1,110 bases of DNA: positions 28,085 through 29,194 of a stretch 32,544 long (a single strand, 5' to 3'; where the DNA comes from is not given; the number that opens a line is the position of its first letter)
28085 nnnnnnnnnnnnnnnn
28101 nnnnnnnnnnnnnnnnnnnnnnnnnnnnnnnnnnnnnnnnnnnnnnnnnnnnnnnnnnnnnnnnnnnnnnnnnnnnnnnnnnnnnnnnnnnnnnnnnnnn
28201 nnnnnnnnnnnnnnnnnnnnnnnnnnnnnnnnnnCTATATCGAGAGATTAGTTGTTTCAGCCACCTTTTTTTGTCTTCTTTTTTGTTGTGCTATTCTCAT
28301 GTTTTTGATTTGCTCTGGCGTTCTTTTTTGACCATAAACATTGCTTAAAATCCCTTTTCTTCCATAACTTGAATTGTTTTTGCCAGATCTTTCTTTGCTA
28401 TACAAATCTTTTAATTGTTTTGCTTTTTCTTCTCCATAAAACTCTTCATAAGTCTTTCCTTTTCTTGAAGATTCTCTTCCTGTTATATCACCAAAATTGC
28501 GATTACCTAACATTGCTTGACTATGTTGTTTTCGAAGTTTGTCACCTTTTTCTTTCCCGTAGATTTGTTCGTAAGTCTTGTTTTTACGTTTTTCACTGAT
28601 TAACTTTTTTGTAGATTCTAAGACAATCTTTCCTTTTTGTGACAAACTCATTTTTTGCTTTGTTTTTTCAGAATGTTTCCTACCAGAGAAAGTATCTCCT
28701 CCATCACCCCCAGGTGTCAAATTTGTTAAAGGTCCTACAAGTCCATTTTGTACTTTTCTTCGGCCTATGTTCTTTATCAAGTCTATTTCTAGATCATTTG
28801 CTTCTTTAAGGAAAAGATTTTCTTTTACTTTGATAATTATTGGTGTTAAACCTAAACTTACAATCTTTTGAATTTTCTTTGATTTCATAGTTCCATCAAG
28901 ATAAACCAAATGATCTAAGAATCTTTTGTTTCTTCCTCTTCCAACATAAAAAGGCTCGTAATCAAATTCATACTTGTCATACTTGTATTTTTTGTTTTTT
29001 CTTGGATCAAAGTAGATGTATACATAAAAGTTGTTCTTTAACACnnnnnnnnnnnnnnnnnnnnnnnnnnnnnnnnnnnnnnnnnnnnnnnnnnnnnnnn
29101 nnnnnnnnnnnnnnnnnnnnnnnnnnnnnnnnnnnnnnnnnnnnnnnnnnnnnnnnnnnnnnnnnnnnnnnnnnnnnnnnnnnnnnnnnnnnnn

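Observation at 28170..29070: Free-standing GIY-YIG/NUMOD3 homing endonuclease with hairpin-sequestered RBS and a 3' end that overlaps a promoter-motif copy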

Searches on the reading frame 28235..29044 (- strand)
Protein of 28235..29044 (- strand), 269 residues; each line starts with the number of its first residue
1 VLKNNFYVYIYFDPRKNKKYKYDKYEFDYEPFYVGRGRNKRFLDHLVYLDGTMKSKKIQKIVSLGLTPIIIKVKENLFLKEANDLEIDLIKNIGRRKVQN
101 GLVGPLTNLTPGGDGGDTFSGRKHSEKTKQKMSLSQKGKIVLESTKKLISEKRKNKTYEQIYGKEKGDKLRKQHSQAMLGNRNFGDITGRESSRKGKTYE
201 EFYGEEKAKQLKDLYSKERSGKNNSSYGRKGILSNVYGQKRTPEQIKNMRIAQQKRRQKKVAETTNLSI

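Call 7: search_protein_families(library=pfam, proteins=[window:28235-29044:-], max_evalue=0.01)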
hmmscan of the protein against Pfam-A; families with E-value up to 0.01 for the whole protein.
window:28235-29044:- (269 aa): 2 families
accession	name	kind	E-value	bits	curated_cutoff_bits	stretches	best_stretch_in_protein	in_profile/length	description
PF22945.2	LEM-3_GIY-YIG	-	7.7e-07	29.7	27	1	7-104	2-107/151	LEM-3-like GIY-YIG domain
PF07460.16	NUMOD3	-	6.3e-05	23.3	20.4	1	121-139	1-19/37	NUMOD3 motif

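Call 13: search_dna_similar(query=window:28235-29044:-, collection=phages, mode=protein, max_rows=25)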
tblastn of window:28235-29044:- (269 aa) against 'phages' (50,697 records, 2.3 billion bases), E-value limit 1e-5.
Records with a match: 22; places in all: 25; records where one place covers at least 80% of the query: 3.
Best place of each record, by identity: <60% 22.
By first word of the organism name: Synechococcus 4; Burkholderia 3; Achromobacter 2; Bacillus 2; Erwinia 2; Agrobacterium 2; Ralstonia 2; Xanthomonas 1; Rhizobium 1; Sinorhizobium 1; and 2 more.
By host as written in the record: - 6; Achromobacter animicus 2; Bacillus megaterium 2; Burkholderia cenocepacia 2; Erwinia amylovora 2; Agrobacterium tumefaciens C58 2; Xanthomonas oryzae pv. oryzae 1; Sinorhizobium americanum X2_25 1; and 4 more.
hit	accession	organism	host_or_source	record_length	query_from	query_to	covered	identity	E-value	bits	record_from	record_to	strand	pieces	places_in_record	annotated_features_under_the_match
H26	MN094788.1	Achromobacter phage Motura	Achromobacter animicus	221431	31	252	83%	30.2%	8e-10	65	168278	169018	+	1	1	hypothetical protein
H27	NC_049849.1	Achromobacter phage Motura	Achromobacter animicus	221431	31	252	83%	30.2%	8e-10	65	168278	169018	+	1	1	hypothetical protein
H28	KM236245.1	Bacillus phage Mater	Bacillus megaterium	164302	2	158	58%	38.3%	3e-16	84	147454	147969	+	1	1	hypothetical protein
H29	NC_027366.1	Bacillus phage Mater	Bacillus megaterium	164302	2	158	58%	38.3%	3e-16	84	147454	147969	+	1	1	hypothetical protein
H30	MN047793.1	Xanthomonas phage Xoo-sp13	Xanthomonas oryzae pv. oryzae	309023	1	183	68%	32.2%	5e-16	83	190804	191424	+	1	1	hypothetical protein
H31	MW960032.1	Rhizobium phage RHph_X2_25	Sinorhizobium americanum X2_25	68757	4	209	77%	28.1%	5e-7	57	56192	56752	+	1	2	Seg-like homing endonuclease protein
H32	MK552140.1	Burkholderia phage BcepSaruman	Burkholderia cenocepacia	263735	2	178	66%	32.1%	3e-6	54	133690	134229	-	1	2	homing endonuclease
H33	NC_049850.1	Burkholderia phage BcepSaruman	Burkholderia cenocepacia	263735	2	178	66%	32.1%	3e-6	54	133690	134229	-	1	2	homing endonuclease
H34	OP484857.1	Sinorhizobium phage AP-16-3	Sinorhizobium meliloti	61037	32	249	81%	25.7%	1e-6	55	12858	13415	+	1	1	hypothetical protein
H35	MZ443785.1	Erwinia phage pEa_SNUABM_22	Erwinia amylovora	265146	7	174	62%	31.3%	7e-8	59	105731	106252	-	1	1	hypothetical protein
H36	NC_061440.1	Erwinia phage pEa_SNUABM_22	Erwinia amylovora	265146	7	174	62%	31.3%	7e-8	59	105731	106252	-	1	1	hypothetical protein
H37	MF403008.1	Agrobacterium phage Atu_ph07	Agrobacterium tumefaciens C58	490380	1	156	58%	32.2%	1e-12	74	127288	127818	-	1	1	hypothetical protein (x2)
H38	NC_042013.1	Agrobacterium phage Atu_ph07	Agrobacterium tumefaciens C58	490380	1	156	58%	32.2%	1e-12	74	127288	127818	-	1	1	hypothetical protein (x2)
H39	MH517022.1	Acinetobacter phage SH-Ab 15599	Acinetobacter baumannii 15599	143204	31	177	55%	31.4%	8e-7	56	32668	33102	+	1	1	hypothetical protein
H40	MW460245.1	Burkholderia phage BCSR5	Burkholderia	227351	1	137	51%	33.3%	2e-8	61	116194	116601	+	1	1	hypothetical protein (x2)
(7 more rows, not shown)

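Call 27: find_homologous_proteins(query=window:28235-29044:-, max_evalue=1e-10)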
Query window:28235-29044:- (269 aa): 312 proteins with E <= 1e-10 among 1674 candidates; the best 120 are listed.
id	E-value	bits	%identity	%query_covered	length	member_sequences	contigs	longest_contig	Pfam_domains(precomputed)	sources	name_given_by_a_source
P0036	3.2e-168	576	100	100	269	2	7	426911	PF22945.3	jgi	jgi:hypothetical protein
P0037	3.0e-71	258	54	94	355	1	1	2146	PF22945.3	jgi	jgi:hypothetical protein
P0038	3.8e-38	150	50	67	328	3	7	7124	PF07460.17,PF22945.3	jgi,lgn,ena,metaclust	metaclust:\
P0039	2.2e-35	141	48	70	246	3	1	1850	PF07460.17,PF22945.3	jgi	-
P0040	1.8e-31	128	38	94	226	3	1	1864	PF22945.3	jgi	jgi:hypothetical protein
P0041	1.2e-30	125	47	57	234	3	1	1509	PF22945.3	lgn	-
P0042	3.0e-30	124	53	49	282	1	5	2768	PF07460.17,PF22945.3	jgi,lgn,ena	-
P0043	3.9e-30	124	39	85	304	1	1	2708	PF07460.17,PF22945.3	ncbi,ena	-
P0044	1.3e-29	122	49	54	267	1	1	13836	PF07460.17,PF22945.3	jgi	jgi:hypothetical protein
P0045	1.4e-29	122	41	82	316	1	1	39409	PF07460.17,PF22945.3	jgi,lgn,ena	-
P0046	4.7e-29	120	39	71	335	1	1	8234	PF07460.17,PF22945.3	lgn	-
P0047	9.7e-29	119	49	49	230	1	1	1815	PF07460.17,PF22945.3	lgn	-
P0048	1.0e-28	119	51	49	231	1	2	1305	PF07460.17,PF22945.3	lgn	-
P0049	1.4e-28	119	37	98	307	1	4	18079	PF07460.17,PF22945.3,PF22083.3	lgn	-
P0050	1.5e-28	118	46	57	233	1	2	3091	PF07460.17,PF22945.3,PF22083.3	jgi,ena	jgi:group I intron endonuclease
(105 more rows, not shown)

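Call 28: find_encoding_contigs(protein=P0037, flank=3000, max_places=3)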
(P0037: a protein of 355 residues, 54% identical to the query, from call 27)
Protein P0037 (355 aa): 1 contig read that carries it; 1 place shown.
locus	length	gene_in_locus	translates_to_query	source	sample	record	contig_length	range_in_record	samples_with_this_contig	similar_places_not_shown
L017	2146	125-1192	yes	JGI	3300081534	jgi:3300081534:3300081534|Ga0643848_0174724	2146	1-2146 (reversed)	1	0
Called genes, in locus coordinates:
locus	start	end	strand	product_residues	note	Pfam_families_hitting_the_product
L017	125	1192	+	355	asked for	PF22945:LEM-3_GIY-YIG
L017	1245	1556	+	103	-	-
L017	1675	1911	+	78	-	-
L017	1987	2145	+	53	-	?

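Call 39: search_solved_structures(query=window:28235-29044:-, max_evalue=1, show_alignments=2)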
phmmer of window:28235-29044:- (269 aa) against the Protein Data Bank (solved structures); distinct sequences matched with E-value up to 1: 1.
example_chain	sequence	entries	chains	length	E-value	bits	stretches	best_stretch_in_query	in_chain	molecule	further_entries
3j7a_2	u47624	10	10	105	0.45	13.5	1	35-78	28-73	40S ribosomal protein eS25 | 40S ribosomal protein S25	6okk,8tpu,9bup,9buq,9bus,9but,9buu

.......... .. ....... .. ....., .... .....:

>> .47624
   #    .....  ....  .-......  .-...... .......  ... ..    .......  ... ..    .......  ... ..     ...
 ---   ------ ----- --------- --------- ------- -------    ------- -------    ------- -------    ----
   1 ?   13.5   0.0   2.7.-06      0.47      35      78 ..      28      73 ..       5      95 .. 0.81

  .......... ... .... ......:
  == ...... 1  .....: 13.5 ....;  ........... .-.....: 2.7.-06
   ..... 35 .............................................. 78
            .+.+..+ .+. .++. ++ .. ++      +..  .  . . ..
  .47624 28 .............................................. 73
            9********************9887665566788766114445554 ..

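Call 45: search_protein_families(library=pfam, proteins=[P0037, P0038, window:28235-29044:-], max_evalue=5)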
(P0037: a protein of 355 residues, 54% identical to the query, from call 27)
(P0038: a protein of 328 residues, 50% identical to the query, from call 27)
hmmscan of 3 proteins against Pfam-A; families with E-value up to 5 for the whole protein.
P0037 (355 aa): 1 family
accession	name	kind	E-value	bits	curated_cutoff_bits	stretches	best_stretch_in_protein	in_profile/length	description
PF22945.2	LEM-3_GIY-YIG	-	2.6e-08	34.4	27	1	13-103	2-97/151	LEM-3-like GIY-YIG domain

P0038 (328 aa): 5 families
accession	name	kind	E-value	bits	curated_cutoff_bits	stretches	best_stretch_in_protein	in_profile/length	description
PF07460.16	NUMOD3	-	5.4e-27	93.9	20.4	6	161-189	1-29/37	NUMOD3 motif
PF22945.2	LEM-3_GIY-YIG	-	1.3e-13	51.6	27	1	5-104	2-101/151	LEM-3-like GIY-YIG domain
PF02865.22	STAT_int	-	0.043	14.7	26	0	194-251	7-65/121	STAT protein, protein interaction domain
PF13896.12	Glyco_transf_49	-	0.062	13.1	27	1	22-48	239-265/329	Glycosyl-transferase for dystroglycan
PF09047.15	MEF2_binding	-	1.1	10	27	0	124-135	9-20/35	MEF2 binding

window:28235-29044:- (269 aa): 3 families
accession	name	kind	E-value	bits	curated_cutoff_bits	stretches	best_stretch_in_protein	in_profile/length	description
PF22945.2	LEM-3_GIY-YIG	-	7.7e-07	29.7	27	1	7-104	2-107/151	LEM-3-like GIY-YIG domain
PF07460.16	NUMOD3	-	6.3e-05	23.3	20.4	1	121-139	1-19/37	NUMOD3 motif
PF19558.4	DUF6080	-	0.92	8.5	27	1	146-206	260-317/447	Family of unknown function (DUF6080)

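Call 58: search_solved_structures(query=A3, max_evalue=1, show_alignments=2)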
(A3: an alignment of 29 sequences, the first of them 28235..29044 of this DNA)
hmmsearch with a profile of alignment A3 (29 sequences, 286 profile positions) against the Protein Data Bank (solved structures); distinct sequences matched with E-value up to 1: 4.
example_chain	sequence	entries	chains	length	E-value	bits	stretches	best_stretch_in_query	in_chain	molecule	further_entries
9u75_A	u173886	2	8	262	5.6e-07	32.9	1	32-94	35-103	GIY-YIG domain-containing protein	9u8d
9u7u_A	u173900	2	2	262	4.3e-06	30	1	32-94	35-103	GIY-YIG domain-containing protein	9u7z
1i3j_A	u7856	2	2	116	0.12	15.4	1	143-182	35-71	INTRON-ASSOCIATED ENDONUCLEASE 1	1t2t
8fl0_NZ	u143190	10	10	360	0.33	13.9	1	113-222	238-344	Coiled-coil domain-containing protein 86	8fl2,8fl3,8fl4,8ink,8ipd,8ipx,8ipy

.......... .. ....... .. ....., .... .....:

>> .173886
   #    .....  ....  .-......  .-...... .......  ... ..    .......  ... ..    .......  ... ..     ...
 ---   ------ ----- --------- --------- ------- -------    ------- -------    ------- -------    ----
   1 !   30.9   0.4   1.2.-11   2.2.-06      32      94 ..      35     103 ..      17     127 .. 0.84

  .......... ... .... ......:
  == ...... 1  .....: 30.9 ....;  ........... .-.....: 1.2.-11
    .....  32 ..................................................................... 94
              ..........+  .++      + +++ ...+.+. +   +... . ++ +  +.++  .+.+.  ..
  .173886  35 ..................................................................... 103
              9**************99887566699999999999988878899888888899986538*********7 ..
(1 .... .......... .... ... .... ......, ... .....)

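Call 59: find_encoding_contigs(protein=P0040, flank=3000, max_places=3)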
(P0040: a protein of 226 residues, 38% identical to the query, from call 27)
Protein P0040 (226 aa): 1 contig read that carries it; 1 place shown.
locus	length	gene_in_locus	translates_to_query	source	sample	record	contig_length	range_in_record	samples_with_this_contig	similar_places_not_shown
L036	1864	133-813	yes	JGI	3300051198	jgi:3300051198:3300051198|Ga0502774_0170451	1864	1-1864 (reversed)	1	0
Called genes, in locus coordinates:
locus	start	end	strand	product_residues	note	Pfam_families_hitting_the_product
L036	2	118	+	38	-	?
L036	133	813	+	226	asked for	PF22945:LEM-3_GIY-YIG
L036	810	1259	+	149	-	PF08722:Tn7_TnsA-like_N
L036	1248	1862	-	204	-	?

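Call 60: find_encoding_contigs(protein=P0038, flank=4000, max_places=4)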
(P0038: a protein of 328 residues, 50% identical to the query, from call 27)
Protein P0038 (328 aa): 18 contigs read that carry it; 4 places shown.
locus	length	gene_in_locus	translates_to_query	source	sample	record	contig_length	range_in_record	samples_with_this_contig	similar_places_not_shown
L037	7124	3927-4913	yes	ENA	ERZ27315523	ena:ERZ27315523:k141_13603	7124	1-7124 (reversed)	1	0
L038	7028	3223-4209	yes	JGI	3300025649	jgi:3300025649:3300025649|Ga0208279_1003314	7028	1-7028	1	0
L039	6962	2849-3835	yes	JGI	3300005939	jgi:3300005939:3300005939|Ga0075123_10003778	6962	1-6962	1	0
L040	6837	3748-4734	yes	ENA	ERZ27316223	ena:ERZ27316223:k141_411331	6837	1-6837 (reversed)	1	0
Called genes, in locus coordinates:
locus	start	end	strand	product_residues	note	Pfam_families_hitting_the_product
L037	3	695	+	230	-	?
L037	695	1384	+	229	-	PF00149:Metallophos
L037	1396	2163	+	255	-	-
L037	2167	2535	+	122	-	-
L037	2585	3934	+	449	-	PF00154:RecA_N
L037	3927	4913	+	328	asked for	PF22945:LEM-3_GIY-YIG, PF07460:NUMOD3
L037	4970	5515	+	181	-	-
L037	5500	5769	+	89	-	-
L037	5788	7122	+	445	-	?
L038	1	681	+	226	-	?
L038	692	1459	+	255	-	-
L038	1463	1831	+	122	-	-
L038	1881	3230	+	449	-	PF00154:RecA_N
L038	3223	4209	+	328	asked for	PF22945:LEM-3_GIY-YIG, PF07460:NUMOD3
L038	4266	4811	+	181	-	-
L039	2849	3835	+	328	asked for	PF22945:LEM-3_GIY-YIG, PF07460:NUMOD3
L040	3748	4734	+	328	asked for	PF22945:LEM-3_GIY-YIG, PF07460:NUMOD3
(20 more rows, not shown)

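Call 74: predict_structure(alignment_id=A3)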
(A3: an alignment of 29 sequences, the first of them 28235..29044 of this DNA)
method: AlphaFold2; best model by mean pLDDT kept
length: 269 residues; sequences in the alignment: 29
mean_pLDDT: 81.7   pTM: 0.49
mean pLDDT of the five models: 81.7, 80.5, 79.7, 78.2, 77.6
residues with pLDDT >= 90: 135; 70-90: 74; 50-70: 30; < 50: 30
segments of 3 or more residues with pLDDT < 50: 119-121, 184-195, 227-239
pLDDT, mean of each block of 10 residues (from residue 1): 85 98 96 95 89 94 97 96 95 74 81 63 72 81 90 93 94 84 47 59 90 79 48 44 86 93 81
secondary structure, 60 per line:
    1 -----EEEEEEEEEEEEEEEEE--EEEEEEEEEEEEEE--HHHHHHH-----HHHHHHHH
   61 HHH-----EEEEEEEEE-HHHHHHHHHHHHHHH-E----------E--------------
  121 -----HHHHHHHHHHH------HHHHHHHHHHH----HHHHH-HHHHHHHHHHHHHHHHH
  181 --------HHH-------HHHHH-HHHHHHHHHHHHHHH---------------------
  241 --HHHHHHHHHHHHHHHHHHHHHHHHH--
elements in order: E6-22 E25-38 H41-47 H53-63 E69-77 H79-93 H126-136 H143-153 H158-162 H164-180 H199-203 H205-219 H243-267
